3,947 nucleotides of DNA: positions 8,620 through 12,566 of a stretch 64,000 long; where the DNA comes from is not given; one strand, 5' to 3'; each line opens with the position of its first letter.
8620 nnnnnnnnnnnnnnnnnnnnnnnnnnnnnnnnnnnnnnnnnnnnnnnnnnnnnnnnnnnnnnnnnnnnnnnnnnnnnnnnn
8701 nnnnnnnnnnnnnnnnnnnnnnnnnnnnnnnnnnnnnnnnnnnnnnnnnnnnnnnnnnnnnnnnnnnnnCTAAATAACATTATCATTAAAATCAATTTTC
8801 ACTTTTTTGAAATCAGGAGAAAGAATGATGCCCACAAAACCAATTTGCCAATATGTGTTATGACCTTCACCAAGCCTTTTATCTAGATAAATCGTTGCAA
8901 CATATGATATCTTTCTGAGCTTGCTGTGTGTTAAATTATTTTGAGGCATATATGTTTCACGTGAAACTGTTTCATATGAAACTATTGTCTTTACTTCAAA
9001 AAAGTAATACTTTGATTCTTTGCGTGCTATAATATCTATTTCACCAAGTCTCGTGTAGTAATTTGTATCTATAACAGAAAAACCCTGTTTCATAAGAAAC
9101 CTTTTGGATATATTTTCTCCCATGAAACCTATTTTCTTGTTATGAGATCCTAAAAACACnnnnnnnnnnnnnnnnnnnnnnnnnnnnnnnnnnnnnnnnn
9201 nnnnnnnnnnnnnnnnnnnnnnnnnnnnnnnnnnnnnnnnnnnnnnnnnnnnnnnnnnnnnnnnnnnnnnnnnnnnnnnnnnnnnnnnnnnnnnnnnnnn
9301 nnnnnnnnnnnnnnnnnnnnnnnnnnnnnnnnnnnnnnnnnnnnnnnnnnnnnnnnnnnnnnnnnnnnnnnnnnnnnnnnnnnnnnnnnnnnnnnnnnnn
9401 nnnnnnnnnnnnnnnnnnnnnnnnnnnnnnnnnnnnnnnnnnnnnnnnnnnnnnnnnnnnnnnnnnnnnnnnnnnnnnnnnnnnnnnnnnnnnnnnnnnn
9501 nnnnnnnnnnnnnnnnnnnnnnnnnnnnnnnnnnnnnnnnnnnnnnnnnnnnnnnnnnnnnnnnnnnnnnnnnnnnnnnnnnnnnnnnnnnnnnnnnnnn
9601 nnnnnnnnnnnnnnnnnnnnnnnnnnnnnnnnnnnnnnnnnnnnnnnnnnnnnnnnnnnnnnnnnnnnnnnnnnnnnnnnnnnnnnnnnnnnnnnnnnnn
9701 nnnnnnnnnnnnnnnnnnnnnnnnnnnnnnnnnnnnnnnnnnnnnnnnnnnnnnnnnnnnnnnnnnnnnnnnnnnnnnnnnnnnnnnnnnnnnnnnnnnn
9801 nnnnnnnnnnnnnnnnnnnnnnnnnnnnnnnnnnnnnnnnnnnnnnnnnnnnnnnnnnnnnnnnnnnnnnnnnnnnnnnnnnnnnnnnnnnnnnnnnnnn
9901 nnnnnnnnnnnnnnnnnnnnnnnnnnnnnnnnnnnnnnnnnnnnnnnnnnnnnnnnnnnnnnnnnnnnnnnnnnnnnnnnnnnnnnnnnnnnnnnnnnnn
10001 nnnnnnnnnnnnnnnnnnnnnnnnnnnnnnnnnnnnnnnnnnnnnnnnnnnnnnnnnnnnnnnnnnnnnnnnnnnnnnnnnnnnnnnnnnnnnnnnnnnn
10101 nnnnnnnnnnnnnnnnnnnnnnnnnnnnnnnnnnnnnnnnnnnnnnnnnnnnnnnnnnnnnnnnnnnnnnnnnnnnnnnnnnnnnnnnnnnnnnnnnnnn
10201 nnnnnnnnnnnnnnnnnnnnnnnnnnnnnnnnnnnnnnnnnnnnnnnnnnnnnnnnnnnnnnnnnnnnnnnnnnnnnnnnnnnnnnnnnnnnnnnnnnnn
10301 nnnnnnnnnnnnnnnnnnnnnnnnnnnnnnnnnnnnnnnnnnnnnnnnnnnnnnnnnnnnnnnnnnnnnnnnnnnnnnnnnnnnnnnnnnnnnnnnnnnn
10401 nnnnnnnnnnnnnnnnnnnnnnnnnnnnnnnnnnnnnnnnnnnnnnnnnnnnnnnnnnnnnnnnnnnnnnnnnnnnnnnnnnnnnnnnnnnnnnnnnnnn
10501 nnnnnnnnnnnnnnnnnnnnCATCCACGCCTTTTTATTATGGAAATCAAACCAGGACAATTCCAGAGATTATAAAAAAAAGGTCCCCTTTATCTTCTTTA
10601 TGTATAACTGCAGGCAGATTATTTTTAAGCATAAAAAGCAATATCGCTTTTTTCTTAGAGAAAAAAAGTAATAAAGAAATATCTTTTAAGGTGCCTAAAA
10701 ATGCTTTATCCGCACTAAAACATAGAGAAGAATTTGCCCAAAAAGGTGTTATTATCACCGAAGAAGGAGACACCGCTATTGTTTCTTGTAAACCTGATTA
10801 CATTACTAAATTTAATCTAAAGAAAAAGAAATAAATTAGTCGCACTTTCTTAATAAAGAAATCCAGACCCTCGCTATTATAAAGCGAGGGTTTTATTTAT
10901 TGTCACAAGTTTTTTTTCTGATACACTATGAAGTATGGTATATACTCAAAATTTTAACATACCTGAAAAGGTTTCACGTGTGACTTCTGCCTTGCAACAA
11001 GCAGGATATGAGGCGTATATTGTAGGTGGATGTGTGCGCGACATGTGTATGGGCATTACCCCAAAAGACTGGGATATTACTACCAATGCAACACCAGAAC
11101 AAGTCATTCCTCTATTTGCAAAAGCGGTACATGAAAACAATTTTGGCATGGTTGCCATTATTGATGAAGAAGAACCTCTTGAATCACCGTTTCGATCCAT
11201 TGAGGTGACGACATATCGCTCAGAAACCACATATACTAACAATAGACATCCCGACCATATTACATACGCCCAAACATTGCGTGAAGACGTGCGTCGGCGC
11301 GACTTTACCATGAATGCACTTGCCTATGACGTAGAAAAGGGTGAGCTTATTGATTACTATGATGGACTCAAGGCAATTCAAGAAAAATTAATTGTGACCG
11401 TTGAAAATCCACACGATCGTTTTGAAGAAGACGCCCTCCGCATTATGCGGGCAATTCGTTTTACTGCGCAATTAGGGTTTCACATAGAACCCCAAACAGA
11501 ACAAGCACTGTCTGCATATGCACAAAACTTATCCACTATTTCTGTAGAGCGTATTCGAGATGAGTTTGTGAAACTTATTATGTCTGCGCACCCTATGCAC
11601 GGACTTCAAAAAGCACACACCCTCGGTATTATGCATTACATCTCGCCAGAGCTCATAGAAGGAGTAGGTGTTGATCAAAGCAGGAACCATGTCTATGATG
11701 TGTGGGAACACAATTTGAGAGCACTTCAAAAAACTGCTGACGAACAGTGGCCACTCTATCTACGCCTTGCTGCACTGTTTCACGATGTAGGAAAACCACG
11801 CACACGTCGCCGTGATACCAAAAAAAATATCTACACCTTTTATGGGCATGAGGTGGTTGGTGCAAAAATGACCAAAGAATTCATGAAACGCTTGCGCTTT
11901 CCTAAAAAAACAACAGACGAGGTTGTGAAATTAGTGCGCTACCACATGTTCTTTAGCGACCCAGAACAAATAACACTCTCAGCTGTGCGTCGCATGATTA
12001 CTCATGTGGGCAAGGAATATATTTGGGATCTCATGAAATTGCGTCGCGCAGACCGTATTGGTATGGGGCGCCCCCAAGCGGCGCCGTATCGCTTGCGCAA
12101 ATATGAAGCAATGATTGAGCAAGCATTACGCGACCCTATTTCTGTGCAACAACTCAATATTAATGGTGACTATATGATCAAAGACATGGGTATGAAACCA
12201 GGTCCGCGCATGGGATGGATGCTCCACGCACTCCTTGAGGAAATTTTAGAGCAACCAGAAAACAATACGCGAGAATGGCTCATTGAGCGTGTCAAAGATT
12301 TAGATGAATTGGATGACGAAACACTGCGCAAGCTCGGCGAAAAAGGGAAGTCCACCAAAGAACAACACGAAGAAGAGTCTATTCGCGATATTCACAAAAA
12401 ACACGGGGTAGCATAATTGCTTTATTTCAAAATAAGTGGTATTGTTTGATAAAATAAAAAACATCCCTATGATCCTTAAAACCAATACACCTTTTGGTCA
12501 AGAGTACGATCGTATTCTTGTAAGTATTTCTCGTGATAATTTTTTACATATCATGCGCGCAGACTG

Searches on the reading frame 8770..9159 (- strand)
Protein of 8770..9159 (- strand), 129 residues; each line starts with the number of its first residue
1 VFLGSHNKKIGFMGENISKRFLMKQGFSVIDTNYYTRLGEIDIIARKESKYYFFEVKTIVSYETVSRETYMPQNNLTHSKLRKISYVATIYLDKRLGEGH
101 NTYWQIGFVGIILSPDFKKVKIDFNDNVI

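Call 14: search_protein_families(library=pfam, proteins=[window:8770-9159:-])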
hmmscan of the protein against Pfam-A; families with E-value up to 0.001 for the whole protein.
window:8770-9159:- (129 aa): 1 family
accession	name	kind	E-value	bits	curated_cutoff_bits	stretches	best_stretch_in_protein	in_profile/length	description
PF02021.23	UPF0102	-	1.6e-15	57.7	23.6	1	14-93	1-71/80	Uncharacterised protein family UPF0102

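Call 88: search_protein_families(library=ncbifam, proteins=[window:8770-9159:-], max_evalue=0.1)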
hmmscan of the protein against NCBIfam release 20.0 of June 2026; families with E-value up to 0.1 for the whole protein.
window:8770-9159:- (129 aa): 24 families
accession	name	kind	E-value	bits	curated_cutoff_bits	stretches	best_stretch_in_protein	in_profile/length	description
NF009152.0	PRK12497.2-4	equivalog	1e-18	67.4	111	1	3-95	3-88/114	YraN family protein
NF009154.0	PRK12497.3-3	equivalog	5e-16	58.8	109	1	5-120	7-114/123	YraN family protein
NF011268.0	PRK14675.1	equivalog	1.1e-15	57.7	180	1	5-95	7-92/127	hypothetical protein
NF011271.0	PRK14678.1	equivalog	1.7e-12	47.4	172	1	6-123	4-111/120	hypothetical protein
NF011274.0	PRK14681.1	equivalog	7.6e-12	45.3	207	1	7-98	42-129/158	hypothetical protein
NF011270.0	PRK14677.1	equivalog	9.6e-12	45.2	124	1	15-93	8-79/108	hypothetical protein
NF009150.0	PRK12497.1-3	equivalog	1.3e-11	44.5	81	1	7-95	5-88/118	YraN family protein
NF009151.0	PRK12497.1-5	equivalog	1.7e-10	41.3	124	1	8-64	14-70/126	YraN family protein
NF011277.0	PRK14684.1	equivalog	2.8e-09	37.1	199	1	5-95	3-88/120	hypothetical protein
NF011273.0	PRK14680.1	equivalog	3e-09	36.9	199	1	7-93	5-86/134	hypothetical protein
NF011276.0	PRK14683.1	equivalog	5.1e-09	36.7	150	1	8-86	13-90/122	hypothetical protein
NF009153.0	PRK12497.3-1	equivalog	7.2e-09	35.9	171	1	8-95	10-94/125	YraN family protein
NF011267.0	PRK14674.1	equivalog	4.2e-08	33.4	232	1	7-94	4-86/133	hypothetical protein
NF011280.0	PRK14688.1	equivalog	1.1e-07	31.9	230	1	7-115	5-106/121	hypothetical protein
TIGR00252.1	TIGR00252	hypoth_equivalog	1.6e-07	31.3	69.05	1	8-94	7-88/123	YraN family protein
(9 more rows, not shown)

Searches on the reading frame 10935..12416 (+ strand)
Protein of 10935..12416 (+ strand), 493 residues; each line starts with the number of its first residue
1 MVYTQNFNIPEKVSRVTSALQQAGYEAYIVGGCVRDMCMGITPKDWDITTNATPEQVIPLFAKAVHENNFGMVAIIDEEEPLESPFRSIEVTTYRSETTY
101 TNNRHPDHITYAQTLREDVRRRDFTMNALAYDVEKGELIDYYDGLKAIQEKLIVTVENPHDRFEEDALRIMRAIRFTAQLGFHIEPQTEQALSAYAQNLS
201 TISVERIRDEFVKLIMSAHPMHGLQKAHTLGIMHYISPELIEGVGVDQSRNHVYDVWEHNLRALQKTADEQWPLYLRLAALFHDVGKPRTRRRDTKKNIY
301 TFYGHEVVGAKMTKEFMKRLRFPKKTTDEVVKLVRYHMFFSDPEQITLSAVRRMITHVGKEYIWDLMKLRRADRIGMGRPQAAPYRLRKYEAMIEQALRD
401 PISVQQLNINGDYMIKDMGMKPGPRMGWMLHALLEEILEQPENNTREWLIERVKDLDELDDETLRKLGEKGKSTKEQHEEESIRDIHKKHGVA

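Call 14: search_protein_families(library=pfam, proteins=[window:10935-12416:+])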
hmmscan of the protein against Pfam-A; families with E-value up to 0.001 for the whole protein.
window:10935-12416:+ (493 aa): 4 families
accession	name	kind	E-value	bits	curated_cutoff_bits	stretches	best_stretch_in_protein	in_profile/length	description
PF01743.26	PolyA_pol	-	8.5e-37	126.7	23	1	27-153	1-125/126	Poly A polymerase head domain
PF12627.12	PolyA_pol_RNAbd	-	7.2e-19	67.8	22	1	181-240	1-60/64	Probable RNA and SrmB- binding site of polymerase A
PF01966.28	HD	-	1.2e-13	51.8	22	1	268-350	20-104/116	HD domain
PF13735.12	tRNA_NucTran2_2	-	5.8e-11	43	27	1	312-451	23-147/149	tRNA nucleotidyltransferase domain 2 putative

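Call 42: find_homologous_proteins(query=window:10935-12416:+, max_evalue=1e-60)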
Query window:10935-12416:+ (493 aa): 7966 proteins with E <= 1e-60 among 8000 candidates; the best 120 are listed.
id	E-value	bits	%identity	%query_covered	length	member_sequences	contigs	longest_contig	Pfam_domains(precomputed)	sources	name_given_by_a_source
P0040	2.5e-277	938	100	83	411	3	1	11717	PF01743.27,PF12627.13,PF01966.29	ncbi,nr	ncbi:MAG: CCA tRNA nucleotidyltransferase, partial [Candidatus Pacebacteria bacterium]|nr:CCA tRNA n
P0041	9.8e-257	870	75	100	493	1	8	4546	PF01743.27,PF12627.13,PF01966.29,PF13735.13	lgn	-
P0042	3.1e-254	862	75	100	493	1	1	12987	PF01743.27,PF12627.13,PF01966.29,PF13735.13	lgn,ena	-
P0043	1.7e-241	820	73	94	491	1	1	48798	PF01743.27,PF12627.13,PF01966.29,PF13735.13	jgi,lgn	jgi:tRNA nucleotidyltransferase (CCA-adding enzyme)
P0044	1.9e-236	803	69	100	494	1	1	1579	PF01743.27,PF12627.13,PF01966.29,PF13735.13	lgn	-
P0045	6.9e-235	798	69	99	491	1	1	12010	PF01743.27,PF12627.13,PF01966.29,PF13735.13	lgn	-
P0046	1.1e-232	791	68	99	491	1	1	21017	PF01743.27,PF12627.13,PF01966.29,PF13735.13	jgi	jgi:tRNA nucleotidyltransferase (CCA-adding enzyme)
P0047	4.2e-227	773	70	93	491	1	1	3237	PF01743.27,PF12627.13,PF01966.29,PF13735.13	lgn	-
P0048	1.1e-221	755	66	99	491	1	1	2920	PF01743.27,PF12627.13,PF01966.29,PF13735.13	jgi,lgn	jgi:poly(A) polymerase/tRNA nucleotidyltransferase (CCA-adding enzyme)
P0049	1.1e-213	728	64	99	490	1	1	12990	PF01743.27,PF12627.13,PF01966.29,PF13735.13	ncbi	-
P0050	1.8e-204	698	62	98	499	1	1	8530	PF01743.27,PF12627.13,PF01966.29,PF13735.13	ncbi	-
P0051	2.3e-201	688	59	100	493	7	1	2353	PF01743.27,PF12627.13,PF01966.29,PF13735.13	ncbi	-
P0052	8.5e-201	686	60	100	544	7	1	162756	PF01743.27,PF12627.13,PF01966.29,PF13735.13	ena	-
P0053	3.4e-198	677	59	99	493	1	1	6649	PF01743.27,PF12627.13,PF01966.29,PF13735.13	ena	-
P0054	1.4e-197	675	61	99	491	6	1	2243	PF01743.27,PF12627.13,PF01966.29,PF13735.13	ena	-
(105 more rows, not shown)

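Call 43: find_encoding_contigs(protein=P0042, flank=8000, max_places=2)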
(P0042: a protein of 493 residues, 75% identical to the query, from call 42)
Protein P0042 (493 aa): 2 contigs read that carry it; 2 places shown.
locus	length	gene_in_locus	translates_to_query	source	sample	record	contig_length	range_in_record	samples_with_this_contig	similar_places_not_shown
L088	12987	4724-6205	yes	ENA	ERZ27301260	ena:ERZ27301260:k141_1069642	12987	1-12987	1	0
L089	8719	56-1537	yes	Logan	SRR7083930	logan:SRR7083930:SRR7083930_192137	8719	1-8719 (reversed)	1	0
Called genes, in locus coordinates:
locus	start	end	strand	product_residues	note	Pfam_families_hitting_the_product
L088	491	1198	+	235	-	PF00106:adh_short, PF01370:Epimerase, PF04321:RmlD_sub_bind (weak), PF13561:adh_short_C2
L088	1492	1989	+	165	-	-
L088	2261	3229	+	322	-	-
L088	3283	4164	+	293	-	-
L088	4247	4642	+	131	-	-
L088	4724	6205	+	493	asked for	PF01743:PolyA_pol, PF12627:PolyA_pol_RNAbd, PF01966:HD, PF13735:tRNA_NucTran2_2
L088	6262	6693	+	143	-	-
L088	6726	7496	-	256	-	PF03372:Exo_endo_phos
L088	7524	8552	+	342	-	-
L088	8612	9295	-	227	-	PF01135:PCMT (weak), PF02353:CMAS, PF01209:Ubie_methyltran, PF13489:Methyltransf_23, PF13847:Methyltransf_31, PF08241:Methyltransf_11, PF08242:Methyltransf_12, PF13649:Methyltransf_25, +1 more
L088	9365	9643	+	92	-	-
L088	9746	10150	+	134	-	-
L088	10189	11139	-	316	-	PF13102:Phage_int_SAM_5 (weak), PF02899:Phage_int_SAM_1, PF13495:Phage_int_SAM_4, PF00589:Phage_integrase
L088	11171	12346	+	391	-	PF00162:PGK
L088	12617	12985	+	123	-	?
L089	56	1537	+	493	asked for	PF01743:PolyA_pol, PF12627:PolyA_pol_RNAbd, PF01966:HD, PF13735:tRNA_NucTran2_2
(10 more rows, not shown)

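Call 44: find_encoding_contigs(protein=P0043, flank=10000, max_places=2)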
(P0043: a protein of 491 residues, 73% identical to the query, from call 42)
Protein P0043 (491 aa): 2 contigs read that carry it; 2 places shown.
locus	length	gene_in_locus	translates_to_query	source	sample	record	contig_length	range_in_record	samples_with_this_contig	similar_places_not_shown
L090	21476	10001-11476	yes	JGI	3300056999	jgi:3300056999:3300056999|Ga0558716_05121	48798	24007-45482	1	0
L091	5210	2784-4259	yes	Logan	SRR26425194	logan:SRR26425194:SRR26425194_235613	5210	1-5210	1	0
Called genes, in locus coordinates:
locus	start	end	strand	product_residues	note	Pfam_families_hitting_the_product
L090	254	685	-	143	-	PF00903:Glyoxalase (faint)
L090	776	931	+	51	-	-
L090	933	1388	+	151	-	PF00578:AhpC-TSA, PF08534:Redoxin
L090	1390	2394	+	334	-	-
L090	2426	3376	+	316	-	PF01544:CorA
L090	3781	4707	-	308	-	-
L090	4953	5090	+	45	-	-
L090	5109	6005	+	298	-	-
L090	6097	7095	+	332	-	PF03193:RsgA_GTPase, PF00009:GTP_EFTU (weak), PF02421:FeoB_N (faint), PF01926:MMR_HSR1 (weak)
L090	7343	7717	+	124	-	-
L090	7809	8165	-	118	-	-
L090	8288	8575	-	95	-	-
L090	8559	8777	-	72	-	-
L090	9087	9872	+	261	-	-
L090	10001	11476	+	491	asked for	PF01743:PolyA_pol, PF12627:PolyA_pol_RNAbd, PF01966:HD, PF13735:tRNA_NucTran2_2 (weak)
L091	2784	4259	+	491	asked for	PF01743:PolyA_pol, PF12627:PolyA_pol_RNAbd, PF01966:HD, PF13735:tRNA_NucTran2_2 (weak)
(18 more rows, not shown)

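Call 45: find_encoding_contigs(protein=P0046, flank=10000, max_places=2)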
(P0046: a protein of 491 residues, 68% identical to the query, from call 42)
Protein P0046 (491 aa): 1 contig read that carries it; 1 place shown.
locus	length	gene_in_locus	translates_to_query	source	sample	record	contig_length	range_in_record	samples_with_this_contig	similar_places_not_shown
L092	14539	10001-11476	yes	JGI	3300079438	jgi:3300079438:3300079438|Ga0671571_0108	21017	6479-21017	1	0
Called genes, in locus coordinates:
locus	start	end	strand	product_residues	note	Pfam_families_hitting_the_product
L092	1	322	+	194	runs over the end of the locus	PF00574:CLP_protease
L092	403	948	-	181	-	-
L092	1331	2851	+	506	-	PF12072:RNase_Y_N, PF00013:KH_1, PF01966:HD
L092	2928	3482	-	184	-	-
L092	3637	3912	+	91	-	PF00216:Bac_DNA_binding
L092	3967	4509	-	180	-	-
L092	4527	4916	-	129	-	PF06210:DUF1003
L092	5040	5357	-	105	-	-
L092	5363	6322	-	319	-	-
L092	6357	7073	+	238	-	PF08713:DNA_alkylation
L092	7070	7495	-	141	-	PF08570:DUF1761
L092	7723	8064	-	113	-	-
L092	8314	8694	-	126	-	PF02021:UPF0102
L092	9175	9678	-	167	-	-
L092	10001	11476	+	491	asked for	PF01743:PolyA_pol, PF12627:PolyA_pol_RNAbd, PF01966:HD, PF13735:tRNA_NucTran2_2 (weak)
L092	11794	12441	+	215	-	-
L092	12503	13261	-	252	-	PF03372:Exo_endo_phos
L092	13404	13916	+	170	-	-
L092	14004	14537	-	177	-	PF01209:Ubie_methyltran, PF02353:CMAS, PF05724:TPMT (weak), PF08241:Methyltransf_11, PF08242:Methyltransf_12, PF13489:Methyltransf_23, PF13649:Methyltransf_25, PF13847:Methyltransf_31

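Call 46: find_encoding_contigs(protein=P0045, flank=8000, max_places=2)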
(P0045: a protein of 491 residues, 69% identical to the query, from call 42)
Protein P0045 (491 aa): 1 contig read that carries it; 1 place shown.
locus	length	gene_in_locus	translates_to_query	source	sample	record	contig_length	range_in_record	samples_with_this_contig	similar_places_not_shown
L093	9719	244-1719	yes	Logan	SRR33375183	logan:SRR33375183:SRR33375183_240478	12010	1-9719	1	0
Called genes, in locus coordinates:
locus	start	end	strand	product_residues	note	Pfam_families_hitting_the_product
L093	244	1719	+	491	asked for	PF01743:PolyA_pol, PF12627:PolyA_pol_RNAbd, PF01966:HD, PF13735:tRNA_NucTran2_2 (weak)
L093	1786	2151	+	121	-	-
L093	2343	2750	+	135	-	-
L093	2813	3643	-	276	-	PF03372:Exo_endo_phos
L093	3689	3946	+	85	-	-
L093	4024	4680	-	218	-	PF01209:Ubie_methyltran, PF05724:TPMT (weak), PF02353:CMAS, PF13489:Methyltransf_23, PF13847:Methyltransf_31, PF08241:Methyltransf_11, PF08242:Methyltransf_12, PF13649:Methyltransf_25, +1 more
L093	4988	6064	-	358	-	PF13102:Phage_int_SAM_5 (weak), PF02899:Phage_int_SAM_1, PF13495:Phage_int_SAM_4, PF00589:Phage_integrase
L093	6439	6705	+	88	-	PF00312:Ribosomal_S15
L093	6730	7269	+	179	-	PF01936:NYN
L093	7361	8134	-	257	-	-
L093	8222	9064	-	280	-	PF01869:BcrAD_BadFG (weak)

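Call 58: find_encoding_contigs(protein=P0041, flank=5000, max_places=6)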
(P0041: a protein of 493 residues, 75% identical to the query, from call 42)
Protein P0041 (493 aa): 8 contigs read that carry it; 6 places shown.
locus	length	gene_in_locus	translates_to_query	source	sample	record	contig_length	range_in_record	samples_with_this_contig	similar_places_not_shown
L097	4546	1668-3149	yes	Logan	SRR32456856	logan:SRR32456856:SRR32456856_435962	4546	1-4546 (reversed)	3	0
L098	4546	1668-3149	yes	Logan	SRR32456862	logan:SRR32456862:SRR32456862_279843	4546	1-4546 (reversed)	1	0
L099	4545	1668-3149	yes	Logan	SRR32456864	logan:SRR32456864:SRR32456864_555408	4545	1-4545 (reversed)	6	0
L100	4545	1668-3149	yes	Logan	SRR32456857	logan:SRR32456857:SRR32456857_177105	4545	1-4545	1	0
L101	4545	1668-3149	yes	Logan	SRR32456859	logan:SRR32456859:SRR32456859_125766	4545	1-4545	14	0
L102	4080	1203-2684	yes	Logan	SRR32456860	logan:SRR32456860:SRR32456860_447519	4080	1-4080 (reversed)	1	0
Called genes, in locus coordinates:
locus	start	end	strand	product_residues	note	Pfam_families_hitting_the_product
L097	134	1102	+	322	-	-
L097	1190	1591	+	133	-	-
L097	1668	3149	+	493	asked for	PF01743:PolyA_pol, PF12627:PolyA_pol_RNAbd, PF01966:HD, PF13735:tRNA_NucTran2_2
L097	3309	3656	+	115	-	-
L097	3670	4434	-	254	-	PF03372:Exo_endo_phos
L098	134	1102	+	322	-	-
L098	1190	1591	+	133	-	-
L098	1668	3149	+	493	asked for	PF01743:PolyA_pol, PF12627:PolyA_pol_RNAbd, PF01966:HD, PF13735:tRNA_NucTran2_2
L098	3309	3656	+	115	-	-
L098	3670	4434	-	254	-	PF03372:Exo_endo_phos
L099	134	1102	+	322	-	-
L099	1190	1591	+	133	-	-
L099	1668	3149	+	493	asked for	PF01743:PolyA_pol, PF12627:PolyA_pol_RNAbd, PF01966:HD, PF13735:tRNA_NucTran2_2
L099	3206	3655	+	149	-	-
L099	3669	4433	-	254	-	PF03372:Exo_endo_phos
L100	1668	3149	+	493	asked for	PF01743:PolyA_pol, PF12627:PolyA_pol_RNAbd, PF01966:HD, PF13735:tRNA_NucTran2_2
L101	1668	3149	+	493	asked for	PF01743:PolyA_pol, PF12627:PolyA_pol_RNAbd, PF01966:HD, PF13735:tRNA_NucTran2_2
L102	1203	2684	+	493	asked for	PF01743:PolyA_pol, PF12627:PolyA_pol_RNAbd, PF01966:HD, PF13735:tRNA_NucTran2_2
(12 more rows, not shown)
